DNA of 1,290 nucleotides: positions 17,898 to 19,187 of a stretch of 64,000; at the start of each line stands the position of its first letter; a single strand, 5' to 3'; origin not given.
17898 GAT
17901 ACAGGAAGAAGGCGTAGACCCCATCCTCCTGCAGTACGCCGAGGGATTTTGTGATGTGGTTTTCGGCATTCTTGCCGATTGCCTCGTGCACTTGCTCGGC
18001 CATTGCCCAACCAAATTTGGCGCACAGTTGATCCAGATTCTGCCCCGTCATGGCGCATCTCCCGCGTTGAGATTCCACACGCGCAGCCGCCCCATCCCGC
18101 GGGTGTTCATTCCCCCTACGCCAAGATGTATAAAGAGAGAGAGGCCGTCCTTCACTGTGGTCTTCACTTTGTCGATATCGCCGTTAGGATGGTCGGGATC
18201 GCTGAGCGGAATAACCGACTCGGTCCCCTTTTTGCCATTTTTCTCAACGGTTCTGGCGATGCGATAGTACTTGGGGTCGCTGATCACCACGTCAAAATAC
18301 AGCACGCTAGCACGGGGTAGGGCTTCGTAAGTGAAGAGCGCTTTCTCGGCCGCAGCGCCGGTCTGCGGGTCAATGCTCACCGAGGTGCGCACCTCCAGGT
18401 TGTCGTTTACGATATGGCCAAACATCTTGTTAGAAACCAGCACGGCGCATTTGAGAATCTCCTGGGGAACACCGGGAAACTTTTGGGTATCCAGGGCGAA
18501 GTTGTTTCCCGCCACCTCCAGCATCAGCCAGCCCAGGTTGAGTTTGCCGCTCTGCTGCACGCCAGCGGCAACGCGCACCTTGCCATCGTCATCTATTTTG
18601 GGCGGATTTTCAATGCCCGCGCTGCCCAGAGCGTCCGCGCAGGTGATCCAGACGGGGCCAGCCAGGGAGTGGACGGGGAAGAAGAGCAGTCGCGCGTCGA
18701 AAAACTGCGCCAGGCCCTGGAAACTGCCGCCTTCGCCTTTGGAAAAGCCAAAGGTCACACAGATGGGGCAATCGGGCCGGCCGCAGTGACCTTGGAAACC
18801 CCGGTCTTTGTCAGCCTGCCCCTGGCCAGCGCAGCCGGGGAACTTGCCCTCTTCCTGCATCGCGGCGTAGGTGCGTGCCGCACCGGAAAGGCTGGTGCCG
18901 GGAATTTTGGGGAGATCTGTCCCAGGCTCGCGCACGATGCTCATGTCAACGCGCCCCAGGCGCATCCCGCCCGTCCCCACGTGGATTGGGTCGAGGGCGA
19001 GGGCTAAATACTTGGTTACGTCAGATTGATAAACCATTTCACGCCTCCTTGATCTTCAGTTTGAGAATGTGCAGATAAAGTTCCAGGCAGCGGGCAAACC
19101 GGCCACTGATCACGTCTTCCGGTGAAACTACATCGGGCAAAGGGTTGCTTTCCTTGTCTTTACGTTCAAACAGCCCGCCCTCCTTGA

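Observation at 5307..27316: Composite CRISPR-Cas locus: a complete III-C-ordered effector module nested between cas3 and a type I cas8-cas7-cas5 set, served by one cas6, one adaptation module and one array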

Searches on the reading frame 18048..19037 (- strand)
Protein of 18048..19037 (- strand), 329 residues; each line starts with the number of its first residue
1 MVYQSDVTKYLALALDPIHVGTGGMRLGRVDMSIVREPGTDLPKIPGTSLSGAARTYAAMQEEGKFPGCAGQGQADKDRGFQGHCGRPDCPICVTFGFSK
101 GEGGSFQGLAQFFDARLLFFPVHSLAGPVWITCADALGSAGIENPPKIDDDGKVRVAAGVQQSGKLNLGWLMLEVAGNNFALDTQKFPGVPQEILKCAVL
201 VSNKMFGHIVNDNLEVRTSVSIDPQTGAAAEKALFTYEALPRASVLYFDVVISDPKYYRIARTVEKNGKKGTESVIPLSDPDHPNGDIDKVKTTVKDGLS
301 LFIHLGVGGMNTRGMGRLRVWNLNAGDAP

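Call 5: search_protein_families(library=padloc, proteins=[window:18048-19037:-], max_evalue=0.01)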
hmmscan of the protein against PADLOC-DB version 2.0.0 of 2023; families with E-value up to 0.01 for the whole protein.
window:18048-19037:- (329 aa): 20 families
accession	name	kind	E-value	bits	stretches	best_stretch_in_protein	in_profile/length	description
PDLC01441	Cmr4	-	3.2e-43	146.3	1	8-320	3-241/245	"CAS-III-B,CAS-III-C; effector_G7"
PDLC00982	Cmr4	-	4.5e-31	106.7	1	10-266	3-256/281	Cmr4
PDLC01295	Cmr4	-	1.6e-29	101.9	1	10-319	3-256/256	"CAS-III-B,CAS-III-C; effector_G7"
PDLC00981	Cmr4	-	1.7e-29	101.7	1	10-318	3-282/283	CRISPR type III-B/RAMP module RAMP protein Cmr4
PDLC01339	Csm3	-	1.3e-14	53.6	2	15-128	2-89/163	"CAS-III-A,CAS-III-D; effector_G7"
PDLC01016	Csm3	-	3.4e-13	48.4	1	15-318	6-188/189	Csm3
PDLC01442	Csm3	-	4.6e-13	47.5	1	17-323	19-183/208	"CAS-III-A,CAS-III-D; effector_G7"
PDLC01017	Csm3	-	1.4e-12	46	1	18-123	21-120/257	Csm3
PDLC01613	Csm3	-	1.2e-10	40.5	1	14-319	4-177/177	"CAS-III-A,CAS-III-D; effector_G7"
PDLC01297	Csm3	-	1.2e-10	39.6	1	19-71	18-66/198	"CAS-III-A,CAS-III-D; effector_G7"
PDLC01014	Csm3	-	1.9e-10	39.2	1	19-99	19-89/203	CRISPR type III-A/MTUBE-associated RAMP protein Csm3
PDLC01015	Csm3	-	2.5e-10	39.8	1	15-315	2-177/178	Csm3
PDLC02111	Cas7_IIId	-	5.8e-08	30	1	17-63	21-64/417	-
PDLC02115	Cas7_IIId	-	3e-07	28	1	210-250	94-134/486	-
PDLC01296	Csm3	-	6.8e-06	24.2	0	211-260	107-156/192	"CAS-III-A,CAS-III-D; effector_G7"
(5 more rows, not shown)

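Call 83: search_solved_structures(query=window:18048-19037:-, max_evalue=0.001, show_alignments=1)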
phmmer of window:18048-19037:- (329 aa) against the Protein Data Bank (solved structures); distinct sequences matched with E-value up to 0.001: 18.
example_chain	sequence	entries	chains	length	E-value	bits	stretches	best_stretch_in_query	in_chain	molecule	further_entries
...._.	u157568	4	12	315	1.1e-15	60.8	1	12-137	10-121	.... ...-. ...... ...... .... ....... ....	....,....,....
9x25_D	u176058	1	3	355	1.6e-08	37.4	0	185-267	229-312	CRISPR type III-associated protein domain-containing protein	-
3x1l_C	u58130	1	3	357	1.6e-08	37.4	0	185-267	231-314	Cmr4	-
4rdp_A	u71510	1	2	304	2e-07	33.7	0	14-62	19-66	CRISPR system Cmr subunit Cmr4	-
4w8w_A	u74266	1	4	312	2e-07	33.7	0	14-62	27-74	CRISPR system Cmr subunit Cmr4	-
4wnz_A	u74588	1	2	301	2.1e-07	33.7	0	14-62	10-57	CRISPR system Cmr subunit Cmr4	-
9l7c_F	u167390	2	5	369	2.4e-07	33.5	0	185-267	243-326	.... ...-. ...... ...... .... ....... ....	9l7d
8x5d_K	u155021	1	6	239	3.3e-06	29.8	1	17-61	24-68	CRISPR system Cms endoribonuclease Csm3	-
9no4_G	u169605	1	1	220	8.2e-06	28.4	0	18-60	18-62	CRISPR system Cms endoribonuclease Csm3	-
6ifn_F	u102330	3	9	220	8.2e-06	28.4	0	18-60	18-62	Type III-A CRISPR-associated RAMP protein Csm3 | CRISPR system Cms endoribonuclease Csm3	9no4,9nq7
9lq5_D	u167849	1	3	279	9.5e-06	28.2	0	10-62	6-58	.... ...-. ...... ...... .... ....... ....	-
8wfx_I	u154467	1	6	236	1e-05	28.2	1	17-61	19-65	CRISPR system Cms endoribonuclease Csm3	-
6ifk_G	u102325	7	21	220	4e-05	26.2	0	18-60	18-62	Type III-A CRISPR-associated RAMP protein Csm3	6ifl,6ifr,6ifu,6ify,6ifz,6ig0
6nue_C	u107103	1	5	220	7.3e-05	25.3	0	18-60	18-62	CRISPR type III-associated RAMP protein Csm3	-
9lq6_D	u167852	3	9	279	0.00012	24.6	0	10-62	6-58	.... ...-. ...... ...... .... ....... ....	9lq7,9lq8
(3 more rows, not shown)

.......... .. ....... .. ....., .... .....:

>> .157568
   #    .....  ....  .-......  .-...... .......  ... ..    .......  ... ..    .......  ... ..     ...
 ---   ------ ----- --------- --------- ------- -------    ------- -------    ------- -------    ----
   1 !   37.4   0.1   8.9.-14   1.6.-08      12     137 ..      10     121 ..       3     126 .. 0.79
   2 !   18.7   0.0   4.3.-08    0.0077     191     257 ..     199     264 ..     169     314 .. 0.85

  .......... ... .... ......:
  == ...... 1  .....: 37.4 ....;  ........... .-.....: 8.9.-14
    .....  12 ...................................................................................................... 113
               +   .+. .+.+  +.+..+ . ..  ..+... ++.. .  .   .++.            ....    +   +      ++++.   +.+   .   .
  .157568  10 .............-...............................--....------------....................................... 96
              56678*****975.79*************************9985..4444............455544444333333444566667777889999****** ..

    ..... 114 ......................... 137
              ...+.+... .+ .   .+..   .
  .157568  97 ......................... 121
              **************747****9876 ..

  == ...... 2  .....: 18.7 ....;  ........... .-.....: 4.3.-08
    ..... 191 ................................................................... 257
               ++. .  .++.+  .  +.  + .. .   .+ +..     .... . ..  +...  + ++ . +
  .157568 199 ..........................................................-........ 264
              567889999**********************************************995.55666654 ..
